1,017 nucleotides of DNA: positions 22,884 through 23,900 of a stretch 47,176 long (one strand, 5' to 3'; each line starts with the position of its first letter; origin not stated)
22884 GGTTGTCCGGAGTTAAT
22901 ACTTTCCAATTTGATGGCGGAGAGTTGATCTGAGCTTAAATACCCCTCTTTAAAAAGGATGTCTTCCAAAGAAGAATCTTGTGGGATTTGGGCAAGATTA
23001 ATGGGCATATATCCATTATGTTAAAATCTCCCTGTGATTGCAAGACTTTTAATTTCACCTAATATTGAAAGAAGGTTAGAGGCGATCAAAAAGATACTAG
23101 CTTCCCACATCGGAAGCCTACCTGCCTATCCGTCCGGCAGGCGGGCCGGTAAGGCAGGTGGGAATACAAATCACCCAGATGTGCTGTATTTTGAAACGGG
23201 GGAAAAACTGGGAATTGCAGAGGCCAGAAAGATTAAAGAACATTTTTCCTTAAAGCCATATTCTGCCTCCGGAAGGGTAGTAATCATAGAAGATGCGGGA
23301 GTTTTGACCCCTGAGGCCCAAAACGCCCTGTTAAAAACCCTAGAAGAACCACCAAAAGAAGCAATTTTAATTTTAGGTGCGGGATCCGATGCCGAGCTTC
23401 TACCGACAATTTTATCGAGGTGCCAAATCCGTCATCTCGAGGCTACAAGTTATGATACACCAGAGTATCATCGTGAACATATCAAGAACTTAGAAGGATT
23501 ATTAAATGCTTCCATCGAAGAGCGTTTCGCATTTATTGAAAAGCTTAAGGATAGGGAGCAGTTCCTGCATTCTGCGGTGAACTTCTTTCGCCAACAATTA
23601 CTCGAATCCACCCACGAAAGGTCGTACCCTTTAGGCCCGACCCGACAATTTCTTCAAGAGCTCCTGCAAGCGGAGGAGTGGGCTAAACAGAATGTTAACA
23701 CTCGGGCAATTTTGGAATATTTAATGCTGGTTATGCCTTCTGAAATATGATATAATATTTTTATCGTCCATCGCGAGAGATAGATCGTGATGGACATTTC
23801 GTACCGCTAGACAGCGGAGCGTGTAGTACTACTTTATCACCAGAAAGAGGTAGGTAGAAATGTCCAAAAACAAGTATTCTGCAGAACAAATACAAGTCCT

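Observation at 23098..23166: Composite palindromic element inserted in frame in holB, sharing an identical 19-nt core and reading frame with an element in murC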

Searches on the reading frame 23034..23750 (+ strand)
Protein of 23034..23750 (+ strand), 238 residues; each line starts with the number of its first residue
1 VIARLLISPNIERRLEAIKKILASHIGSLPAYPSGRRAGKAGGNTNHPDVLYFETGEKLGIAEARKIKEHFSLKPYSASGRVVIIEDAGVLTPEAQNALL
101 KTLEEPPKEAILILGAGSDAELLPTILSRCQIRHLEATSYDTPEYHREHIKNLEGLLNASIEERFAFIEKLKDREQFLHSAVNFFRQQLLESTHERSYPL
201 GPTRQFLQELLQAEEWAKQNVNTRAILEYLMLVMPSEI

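Call 11: search_protein_families(library=pfam, proteins=[window:23034-23750:+])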
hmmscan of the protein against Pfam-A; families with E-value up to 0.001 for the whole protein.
window:23034-23750:+ (238 aa): 1 family
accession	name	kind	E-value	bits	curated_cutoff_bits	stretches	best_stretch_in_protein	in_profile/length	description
PF13177.12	DNA_pol3_delta2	-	1e-27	97.5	27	1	44-137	65-159/161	DNA polymerase III, delta subunit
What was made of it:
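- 23034..23750 (+): holB-like gene (DNA polymerase III delta-prime, 238 aa) that hosts REP copy 2. Pfam PF13177, E=1e-27 (call 11).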

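Call 12: search_solved_structures(query=window:23034-23747:+, show_alignments=2, max_evalue=0.01)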
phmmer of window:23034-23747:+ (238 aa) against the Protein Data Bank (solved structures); distinct sequences matched with E-value up to 0.01: 24.
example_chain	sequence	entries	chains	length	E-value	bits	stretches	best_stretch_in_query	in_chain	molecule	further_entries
1njf_A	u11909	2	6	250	8.1e-11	45.4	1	49-157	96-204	DNA polymerase III subunit gamma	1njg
1a5t_A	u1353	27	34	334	8.7e-11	45.4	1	46-137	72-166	DELTA PRIME | DNA polymerase III, delta' subunit | DNA polymerase III, delta prime subunit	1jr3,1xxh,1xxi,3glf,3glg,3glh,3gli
8val_E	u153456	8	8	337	8.8e-11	45.3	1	46-137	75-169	DNA polymerase III subunit delta'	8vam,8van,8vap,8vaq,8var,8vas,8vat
3glg_B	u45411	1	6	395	9.9e-11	45.2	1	49-157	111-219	DNA polymerase III subunit tau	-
1xxi_B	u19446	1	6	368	1.2e-10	44.9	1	49-156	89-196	DNA polymerase III subunit gamma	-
9oyl_B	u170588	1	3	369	1.2e-10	44.9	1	49-156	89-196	DNA polymerase III subunit tau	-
1jr3_A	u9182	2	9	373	1.2e-10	44.8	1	49-156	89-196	DNA polymerase III subunit gamma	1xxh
3glh_B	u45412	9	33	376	1.3e-10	44.8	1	49-156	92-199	DNA polymerase III subunit tau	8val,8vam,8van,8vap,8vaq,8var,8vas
3glf_B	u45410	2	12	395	1.4e-10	44.7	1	49-156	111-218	DNA polymerase III subunit tau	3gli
8giy_B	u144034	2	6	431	1.7e-10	44.4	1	49-156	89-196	DNA polymerase III subunit tau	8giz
2gno_A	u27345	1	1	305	3.3e-10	43.5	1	49-130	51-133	DNA polymerase III, gamma subunit-related protein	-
8gj0_B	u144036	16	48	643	3.3e-10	43.5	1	49-157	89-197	DNA polymerase III subunit tau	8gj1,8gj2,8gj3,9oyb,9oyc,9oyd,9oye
1iqp_A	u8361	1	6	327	3.9e-05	26.9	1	50-137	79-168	RFCS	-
2chg_A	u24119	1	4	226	0.0013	21.9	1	55-136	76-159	REPLICATION FACTOR C SMALL SUBUNIT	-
8tw7_3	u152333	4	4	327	0.0017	21.5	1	50-132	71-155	Replication factor C subunit 3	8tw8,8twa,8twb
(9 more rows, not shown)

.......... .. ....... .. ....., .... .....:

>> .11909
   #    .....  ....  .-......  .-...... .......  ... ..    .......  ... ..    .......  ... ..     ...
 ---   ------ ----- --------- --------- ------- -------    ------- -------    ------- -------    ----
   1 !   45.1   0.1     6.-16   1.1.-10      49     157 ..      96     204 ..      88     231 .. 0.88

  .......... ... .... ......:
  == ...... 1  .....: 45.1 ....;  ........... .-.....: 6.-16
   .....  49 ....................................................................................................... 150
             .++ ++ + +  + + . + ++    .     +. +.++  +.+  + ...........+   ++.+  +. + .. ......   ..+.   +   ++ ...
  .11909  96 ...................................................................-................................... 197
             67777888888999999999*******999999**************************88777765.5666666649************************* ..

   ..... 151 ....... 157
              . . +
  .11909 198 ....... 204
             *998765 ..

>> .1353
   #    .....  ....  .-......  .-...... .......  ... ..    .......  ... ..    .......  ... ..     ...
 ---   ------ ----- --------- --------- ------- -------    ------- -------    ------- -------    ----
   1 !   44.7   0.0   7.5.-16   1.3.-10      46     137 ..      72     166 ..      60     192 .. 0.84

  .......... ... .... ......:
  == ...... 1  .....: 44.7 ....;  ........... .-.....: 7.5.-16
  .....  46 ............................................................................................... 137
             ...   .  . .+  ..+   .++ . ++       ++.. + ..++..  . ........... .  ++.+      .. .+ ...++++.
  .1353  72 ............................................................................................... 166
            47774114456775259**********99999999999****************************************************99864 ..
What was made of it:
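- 23034..23750 (+): PDB matches to delta-prime, gamma and tau clamp-loader subunits (call 12).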

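Call 14: find_homologous_proteins(query=window:23034-23747:+)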
Query window:23034-23747:+ (238 aa): 7351 proteins with E <= 0.001 among 8000 candidates; the best 120 are listed.
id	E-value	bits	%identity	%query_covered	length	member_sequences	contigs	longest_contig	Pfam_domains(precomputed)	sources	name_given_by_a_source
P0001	3.5e-150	516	100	100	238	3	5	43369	PF13177.13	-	-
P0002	9.7e-92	325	72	99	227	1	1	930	PF13177.13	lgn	-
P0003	5.4e-91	322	70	99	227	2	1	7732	PF13177.13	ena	-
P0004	9.3e-90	318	69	99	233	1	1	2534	PF13177.13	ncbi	-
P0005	3.4e-87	310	68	100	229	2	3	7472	PF13177.13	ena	-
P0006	8.0e-86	306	69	99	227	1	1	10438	PF13177.13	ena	-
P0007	2.9e-85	304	66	99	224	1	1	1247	PF13177.13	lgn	-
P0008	2.9e-82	294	63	99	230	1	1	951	PF13177.13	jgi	-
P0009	3.9e-81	290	65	100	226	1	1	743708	PF13177.13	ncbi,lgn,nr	ncbi:MAG: hypothetical protein PHE48_03395 [Candidatus Daviesbacteria bacterium]|nr:hypothetical pro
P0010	2.4e-79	284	62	99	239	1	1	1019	PF13177.13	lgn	-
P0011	5.3e-79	283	63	99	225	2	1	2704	PF13177.13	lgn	-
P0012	1.1e-78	282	63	100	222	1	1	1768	PF13177.13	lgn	-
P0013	1.4e-78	282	63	100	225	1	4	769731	PF13177.13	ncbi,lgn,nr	ncbi:hypothetical protein HYU45_04110 [Candidatus Daviesbacteria bacterium]|nr:hypothetical protein 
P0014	2.0e-78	281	62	99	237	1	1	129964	PF13177.13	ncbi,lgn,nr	ncbi:MAG: hypothetical protein PHV63_01685 [Candidatus Daviesbacteria bacterium]|nr:hypothetical pro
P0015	1.7e-75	272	63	99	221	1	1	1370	PF13177.13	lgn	-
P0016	2.7e-75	271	61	99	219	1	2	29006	PF13177.13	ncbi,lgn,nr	ncbi:hypothetical protein HYU95_01795 [Candidatus Daviesbacteria bacterium]|nr:hypothetical protein 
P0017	3.2e-75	271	62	99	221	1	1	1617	PF13177.13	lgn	-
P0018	2.4e-74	268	61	99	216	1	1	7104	PF13177.13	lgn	-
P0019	4.6e-74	267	62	99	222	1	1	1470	PF13177.13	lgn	-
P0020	3.0e-73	264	61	99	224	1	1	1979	PF13177.13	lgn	-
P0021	7.3e-73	263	60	99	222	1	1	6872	PF13177.13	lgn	-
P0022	9.9e-73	263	59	99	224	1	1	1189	PF13177.13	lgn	-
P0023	1.9e-72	262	56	100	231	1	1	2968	PF13177.13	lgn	-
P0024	2.0e-72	262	63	84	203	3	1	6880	PF13177.13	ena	-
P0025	2.7e-72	261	59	99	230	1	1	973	PF13177.13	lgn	-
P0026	3.2e-72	261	59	99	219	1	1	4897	PF13177.13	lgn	-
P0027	3.6e-72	261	58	99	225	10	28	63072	PF13177.13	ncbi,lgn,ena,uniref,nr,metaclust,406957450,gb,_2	ncbi:MAG: hypothetical protein ACD_38C00035G0002 [uncultured bacterium]|uniref:Polymerase III, delta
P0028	4.3e-72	261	61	99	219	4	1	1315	PF13177.13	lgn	-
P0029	9.5e-72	259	59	99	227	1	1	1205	PF13177.13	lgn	-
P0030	9.7e-72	259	62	99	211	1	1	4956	PF13177.13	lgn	-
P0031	1.1e-71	259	57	100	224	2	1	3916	PF13177.13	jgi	-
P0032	1.4e-71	259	58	99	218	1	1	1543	PF13177.13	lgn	-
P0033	1.6e-71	259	61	100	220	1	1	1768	PF13177.13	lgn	-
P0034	5.3e-71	257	60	99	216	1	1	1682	PF13177.13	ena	-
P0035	5.8e-71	257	58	100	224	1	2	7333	PF13177.13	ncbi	-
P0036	2.5e-70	255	60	100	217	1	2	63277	PF13177.13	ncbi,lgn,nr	ncbi:hypothetical protein HYS94_02500 [Candidatus Daviesbacteria bacterium]|nr:hypothetical protein 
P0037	5.5e-70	254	58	99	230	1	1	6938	PF13177.13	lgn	-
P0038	6.1e-70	254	58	99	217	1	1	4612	PF13177.13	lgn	-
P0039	1.0e-69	253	57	100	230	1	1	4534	PF13177.13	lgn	-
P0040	1.6e-69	252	59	100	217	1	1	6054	PF13177.13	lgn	-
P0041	1.8e-69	252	58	99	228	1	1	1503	PF13177.13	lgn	-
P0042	2.2e-69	252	60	99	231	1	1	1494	PF13177.13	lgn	-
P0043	2.2e-69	252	57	100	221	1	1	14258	PF13177.13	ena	-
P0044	2.3e-69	252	58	100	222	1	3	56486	PF13177.13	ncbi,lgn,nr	ncbi:hypothetical protein HYT18_04250 [Candidatus Microgenomates bacterium]|nr:hypothetical protein 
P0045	2.9e-69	251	59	99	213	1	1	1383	PF13177.13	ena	-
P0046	2.9e-69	251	57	99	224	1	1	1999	PF13177.13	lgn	-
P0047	3.8e-69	251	59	99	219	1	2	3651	PF13177.13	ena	-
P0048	4.2e-69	251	61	100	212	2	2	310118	PF13177.13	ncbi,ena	-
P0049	6.2e-69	250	58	99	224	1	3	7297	PF13177.13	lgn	-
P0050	6.5e-69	250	58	98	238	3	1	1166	PF13177.13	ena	-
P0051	7.1e-69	250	59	99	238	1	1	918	PF13177.13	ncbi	-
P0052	7.2e-69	250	58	100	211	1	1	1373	PF13177.13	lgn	-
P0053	8.9e-69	250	59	99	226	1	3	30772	PF13177.13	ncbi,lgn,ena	-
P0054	1.2e-68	249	60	100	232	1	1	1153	PF13177.13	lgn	-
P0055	1.4e-68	249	60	99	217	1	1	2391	PF13177.13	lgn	-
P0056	1.7e-68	249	61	99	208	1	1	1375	PF13177.13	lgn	-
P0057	2.7e-68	248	59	100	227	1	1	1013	PF13177.13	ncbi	-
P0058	3.0e-68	248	61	99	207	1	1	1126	PF13177.13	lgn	-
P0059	3.1e-68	248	64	82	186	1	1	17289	PF13177.13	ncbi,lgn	-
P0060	3.7e-68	248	58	100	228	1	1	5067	PF13177.13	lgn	-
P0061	4.9e-68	247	57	100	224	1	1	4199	PF13177.13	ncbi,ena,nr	ncbi:MAG: DNA polymerase III subunit delta' [Microgenomates group bacterium Gr01-1014_80]|nr:MAG: DN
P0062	5.6e-68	247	58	100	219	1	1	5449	PF13177.13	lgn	-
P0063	5.7e-68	247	56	100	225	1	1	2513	PF13177.13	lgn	-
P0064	6.9e-68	247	57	99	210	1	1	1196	PF13177.13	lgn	-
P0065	9.8e-68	246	57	99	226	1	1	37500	PF13177.13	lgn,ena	-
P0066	2.4e-67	245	56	100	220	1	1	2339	PF13177.13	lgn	-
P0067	2.6e-67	245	58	99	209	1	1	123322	PF13177.13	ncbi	-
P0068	2.7e-67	245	58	100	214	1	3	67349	PF13177.13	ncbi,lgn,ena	ncbi:MAG: hypothetical protein AAB414_03780 [Patescibacteria group bacterium]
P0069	3.4e-67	245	57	99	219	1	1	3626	PF13177.13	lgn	-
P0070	8.1e-67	243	58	100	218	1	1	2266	PF13177.13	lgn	-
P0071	9.8e-67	243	55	99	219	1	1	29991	PF13177.13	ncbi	-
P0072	1.1e-66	243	59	100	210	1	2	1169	PF13177.13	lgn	-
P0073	1.1e-66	243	55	99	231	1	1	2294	PF13177.13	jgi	-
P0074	1.1e-66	243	57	100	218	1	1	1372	PF13177.13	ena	-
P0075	1.4e-66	243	58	100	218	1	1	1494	PF13177.13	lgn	-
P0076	1.4e-66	243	59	99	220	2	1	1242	PF13177.13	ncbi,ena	-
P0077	2.0e-66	242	57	100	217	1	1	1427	PF13177.13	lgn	-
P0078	2.2e-66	242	58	99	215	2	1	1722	PF13177.13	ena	-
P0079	2.3e-66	242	58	100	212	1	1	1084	PF13177.13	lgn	-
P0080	2.3e-66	242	58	99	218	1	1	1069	PF13177.13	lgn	-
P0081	2.6e-66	242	57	100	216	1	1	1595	PF13177.13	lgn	-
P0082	3.4e-66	241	55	100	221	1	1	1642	PF13177.13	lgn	-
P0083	3.6e-66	241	58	99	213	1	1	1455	PF13177.13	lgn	-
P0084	4.4e-66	241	57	100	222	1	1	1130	PF13177.13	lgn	-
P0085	4.9e-66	241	58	99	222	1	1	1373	PF13177.13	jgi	-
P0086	5.7e-66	241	57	99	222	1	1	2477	PF13177.13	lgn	-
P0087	7.7e-66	240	60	99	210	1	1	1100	PF13177.13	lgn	-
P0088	9.7e-66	240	57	100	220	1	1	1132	PF13177.13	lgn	-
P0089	1.2e-65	240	58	99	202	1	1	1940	PF13177.13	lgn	-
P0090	1.2e-65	240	55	99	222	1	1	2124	PF13177.13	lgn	-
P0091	1.6e-65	239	59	99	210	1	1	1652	PF13177.13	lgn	-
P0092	1.8e-65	239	56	100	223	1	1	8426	PF13177.13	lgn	-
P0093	1.9e-65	239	57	100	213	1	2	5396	PF13177.13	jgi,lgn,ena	-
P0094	2.4e-65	239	56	100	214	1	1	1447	PF13177.13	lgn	-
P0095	2.4e-65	239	55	100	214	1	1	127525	PF13177.13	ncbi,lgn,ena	-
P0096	2.8e-65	238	56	99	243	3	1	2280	PF13177.13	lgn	-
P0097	2.8e-65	238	56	100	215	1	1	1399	PF13177.13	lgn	-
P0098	2.8e-65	238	56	99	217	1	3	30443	PF13177.13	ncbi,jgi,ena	-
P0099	3.0e-65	238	62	83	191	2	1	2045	PF13177.13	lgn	-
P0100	3.2e-65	238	54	100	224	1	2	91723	PF13177.13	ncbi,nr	ncbi:hypothetical protein HYS92_02235 [Candidatus Daviesbacteria bacterium]|nr:hypothetical protein 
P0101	3.6e-65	238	57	100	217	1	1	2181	PF13177.13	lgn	-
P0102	4.2e-65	238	56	99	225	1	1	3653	PF13177.13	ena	-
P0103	4.8e-65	238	54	100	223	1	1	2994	PF13177.13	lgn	-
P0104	4.9e-65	238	57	100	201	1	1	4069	PF13177.13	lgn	-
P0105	5.2e-65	237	58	100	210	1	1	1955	PF13177.13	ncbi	-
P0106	5.3e-65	237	56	99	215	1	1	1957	PF13177.13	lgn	-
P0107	6.7e-65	237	57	100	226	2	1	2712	PF13177.13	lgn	-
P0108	8.4e-65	237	55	100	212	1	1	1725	PF13177.13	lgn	-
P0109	8.6e-65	237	55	100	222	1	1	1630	PF13177.13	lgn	-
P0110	8.7e-65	237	55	100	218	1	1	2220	PF13177.13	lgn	-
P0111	9.1e-65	237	55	100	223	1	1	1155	PF13177.13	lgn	-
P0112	1.2e-64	236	57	100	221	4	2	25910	PF13177.13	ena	-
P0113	1.2e-64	236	78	68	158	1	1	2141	PF13177.13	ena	-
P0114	1.4e-64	236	58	100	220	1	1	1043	PF13177.13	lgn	-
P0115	1.4e-64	236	64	80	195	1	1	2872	PF13177.13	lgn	-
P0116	1.6e-64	236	58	100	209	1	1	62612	PF13177.13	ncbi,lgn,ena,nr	ncbi:MAG: DNA polymerase III, delta' subunit [Microgenomates group bacterium Gr01-1014_7]|nr:MAG: DN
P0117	1.7e-64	236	59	99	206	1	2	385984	PF13177.13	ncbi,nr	ncbi:hypothetical protein HY383_03645 [Candidatus Daviesbacteria bacterium]|nr:hypothetical protein 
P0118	1.8e-64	236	64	82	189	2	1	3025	PF13177.13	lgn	-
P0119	1.8e-64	236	57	99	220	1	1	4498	PF13177.13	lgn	-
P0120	2.0e-64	236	55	100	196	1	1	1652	PF13177.13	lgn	-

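Call 17: find_related_loci(query=A1, collection=genome_contigs, flank=6000)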
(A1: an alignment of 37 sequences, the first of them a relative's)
Query A1 (238 aa) in genome_contigs; peptide patterns used: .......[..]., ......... (x = any residue, [..] = any of these).
600 stretches matched a pattern (row limit reached: there are more); 595 encode a relative of the query (tblastn E <= 1e-3); the best 80 are kept; 80 distinct loci.
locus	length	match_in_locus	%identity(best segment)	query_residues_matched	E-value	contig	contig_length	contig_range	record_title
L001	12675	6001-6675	65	1-237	2e-91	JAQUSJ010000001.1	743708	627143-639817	MAG: Candidatus Daviesbacteria bacterium isolate STD1_94 NODE_9_length_743708_cov_15.213565_Sandtown_D1, whole genome sh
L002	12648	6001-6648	61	1-235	1e-87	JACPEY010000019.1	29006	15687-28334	MAG: Candidatus Daviesbacteria bacterium isolate NC_groundwater_347_Ag_B-0.1um_39_21 GD18-4_B1_scaffold_193794, whole ge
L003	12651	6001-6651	60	1-237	2e-80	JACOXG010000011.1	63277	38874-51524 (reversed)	MAG: Candidatus Daviesbacteria bacterium isolate NC_groundwater_147_Ag_S-0.1um_38_19 S4_GD2017_2_S1_scaffold_457, whole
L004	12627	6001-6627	57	1-238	5e-76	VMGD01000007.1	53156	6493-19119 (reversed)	MAG: Microgenomates group bacterium Gr01-1014_7 G01um10147_scaffold_174, whole genome shotgun sequence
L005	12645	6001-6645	44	5-235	2e-56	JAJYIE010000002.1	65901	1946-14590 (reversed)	MAG: bacterium isolate DBS2-1.bin109 NODE_703_length_65901_cov_1.692766, whole genome shotgun sequence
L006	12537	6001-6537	40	45-237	9e-41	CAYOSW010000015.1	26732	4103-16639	MAG TPA_asm: uncultured Gammaproteobacteria bacterium isolate binchicken_co105_397 genome assembly, contig: NODE_2245_le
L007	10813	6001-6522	40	48-236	8e-40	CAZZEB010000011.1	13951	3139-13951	MAG TPA_asm: uncultured Gammaproteobacteria bacterium isolate SRP342105_co1_364 genome assembly, contig: NODE_5924_lengt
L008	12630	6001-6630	32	34-237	2e-25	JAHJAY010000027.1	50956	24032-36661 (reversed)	MAG: Patescibacteria group bacterium isolate Modern_marine.mb.231 Modern_marine.mb.231_k141_1442491, whole genome shotgu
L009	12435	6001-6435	38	16-148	4e-23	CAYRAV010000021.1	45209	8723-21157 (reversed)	MAG TPA_asm: uncultured Lachnospiraceae bacterium isolate ERP125879_co2_176 genome assembly, contig: NODE_293_length_452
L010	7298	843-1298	35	17-167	1e-21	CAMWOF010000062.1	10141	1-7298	MAG TPA_asm: uncultured Clostridiaceae bacterium isolate SRR14411311_bin.1_metawrap_v1.3_MAG genome assembly, contig: NO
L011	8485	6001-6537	34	44-232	4e-21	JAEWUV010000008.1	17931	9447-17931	MAG: Candidatus Parcubacteria bacterium isolate OH_SDB_33 k127_1209591, whole genome shotgun sequence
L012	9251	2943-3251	43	37-136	5e-21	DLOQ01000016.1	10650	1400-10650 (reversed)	MAG TPA_asm: Lachnospiraceae bacterium UBA7480 UBA7480_contig_8345, whole genome shotgun sequence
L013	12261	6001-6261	53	46-130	8e-21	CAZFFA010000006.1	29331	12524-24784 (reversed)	MAG TPA_asm: uncultured Jutongia sp. isolate binchicken_co353_536 genome assembly, contig: NODE_2735_length_29331_cov_7.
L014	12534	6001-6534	37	33-198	7e-21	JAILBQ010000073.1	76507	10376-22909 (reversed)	MAG: Lachnospiraceae bacterium isolate RUI563 k141_7999886_flag=1_multi=10.0000_len=76507, whole genome shotgun sequence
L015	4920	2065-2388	42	37-141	1e-20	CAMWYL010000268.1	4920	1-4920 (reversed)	MAG TPA_asm: uncultured Lachnospiraceae bacterium isolate SRR14411257_bin.4_metawrap_v1.3_MAG genome assembly, contig: N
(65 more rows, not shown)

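Call 28: find_encoding_contigs(protein=P0001, flank=10000, max_places=6)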
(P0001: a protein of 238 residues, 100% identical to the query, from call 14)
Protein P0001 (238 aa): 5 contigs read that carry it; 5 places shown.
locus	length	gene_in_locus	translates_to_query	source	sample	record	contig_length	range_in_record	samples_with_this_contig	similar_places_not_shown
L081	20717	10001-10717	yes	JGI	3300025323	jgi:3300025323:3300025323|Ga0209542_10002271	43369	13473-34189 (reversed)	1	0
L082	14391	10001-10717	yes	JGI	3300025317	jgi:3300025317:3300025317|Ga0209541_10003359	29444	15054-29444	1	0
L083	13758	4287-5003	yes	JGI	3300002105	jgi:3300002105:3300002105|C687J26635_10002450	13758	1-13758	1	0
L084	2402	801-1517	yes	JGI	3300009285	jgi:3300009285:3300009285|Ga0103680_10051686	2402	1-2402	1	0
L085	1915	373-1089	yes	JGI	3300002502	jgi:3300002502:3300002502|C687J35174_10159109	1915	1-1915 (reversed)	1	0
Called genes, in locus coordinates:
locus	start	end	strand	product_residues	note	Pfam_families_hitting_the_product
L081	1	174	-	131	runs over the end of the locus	-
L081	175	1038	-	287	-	-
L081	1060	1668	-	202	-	PF07963:N_methyl (faint)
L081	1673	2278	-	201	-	-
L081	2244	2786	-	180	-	PF07963:N_methyl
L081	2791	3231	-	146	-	PF07963:N_methyl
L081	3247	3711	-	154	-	PF07963:N_methyl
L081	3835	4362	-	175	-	PF07963:N_methyl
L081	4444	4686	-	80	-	PF01478:Peptidase_A24 (weak)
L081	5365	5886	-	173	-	PF07963:N_methyl (weak)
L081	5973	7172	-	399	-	PF00482:T2SSF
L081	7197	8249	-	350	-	PF00437:T2SSE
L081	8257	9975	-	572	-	PF05157:MshEN, PF00437:T2SSE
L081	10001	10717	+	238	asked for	PF13177:DNA_pol3_delta2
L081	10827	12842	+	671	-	PF02518:HATPase_c, PF00204:DNA_gyraseB, PF01751:Toprim, PF00986:DNA_gyraseB_C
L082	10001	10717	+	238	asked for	PF13177:DNA_pol3_delta2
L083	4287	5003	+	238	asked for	PF13177:DNA_pol3_delta2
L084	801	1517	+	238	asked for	PF13177:DNA_pol3_delta2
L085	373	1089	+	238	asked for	PF13177:DNA_pol3_delta2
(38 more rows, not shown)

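Call 40: find_encoding_contigs(protein=P0014, flank=10000, max_places=2)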
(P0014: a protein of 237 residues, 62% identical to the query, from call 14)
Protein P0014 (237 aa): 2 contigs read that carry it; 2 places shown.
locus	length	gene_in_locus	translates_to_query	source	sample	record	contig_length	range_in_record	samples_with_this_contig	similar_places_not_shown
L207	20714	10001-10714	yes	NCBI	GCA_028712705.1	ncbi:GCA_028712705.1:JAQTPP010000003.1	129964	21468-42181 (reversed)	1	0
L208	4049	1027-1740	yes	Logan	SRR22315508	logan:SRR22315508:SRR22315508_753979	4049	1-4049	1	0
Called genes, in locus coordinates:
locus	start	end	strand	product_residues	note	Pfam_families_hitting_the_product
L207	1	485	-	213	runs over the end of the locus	-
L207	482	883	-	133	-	-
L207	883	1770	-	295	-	-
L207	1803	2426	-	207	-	PF07963:N_methyl (weak)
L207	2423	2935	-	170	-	-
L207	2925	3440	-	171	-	PF07963:N_methyl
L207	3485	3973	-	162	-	PF07963:N_methyl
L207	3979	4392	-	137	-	PF07963:N_methyl (weak)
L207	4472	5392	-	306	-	PF06750:A24_N_bact, PF01478:Peptidase_A24 (weak)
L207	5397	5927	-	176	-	PF07963:N_methyl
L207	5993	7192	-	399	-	PF28597:T2SSF_N (weak), PF00482:T2SSF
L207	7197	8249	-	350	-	PF00437:T2SSE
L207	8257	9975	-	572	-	PF05157:MshEN, PF00437:T2SSE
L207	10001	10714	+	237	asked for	PF13177:DNA_pol3_delta2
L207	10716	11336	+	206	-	PF13671:AAA_33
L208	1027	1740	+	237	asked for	PF13177:DNA_pol3_delta2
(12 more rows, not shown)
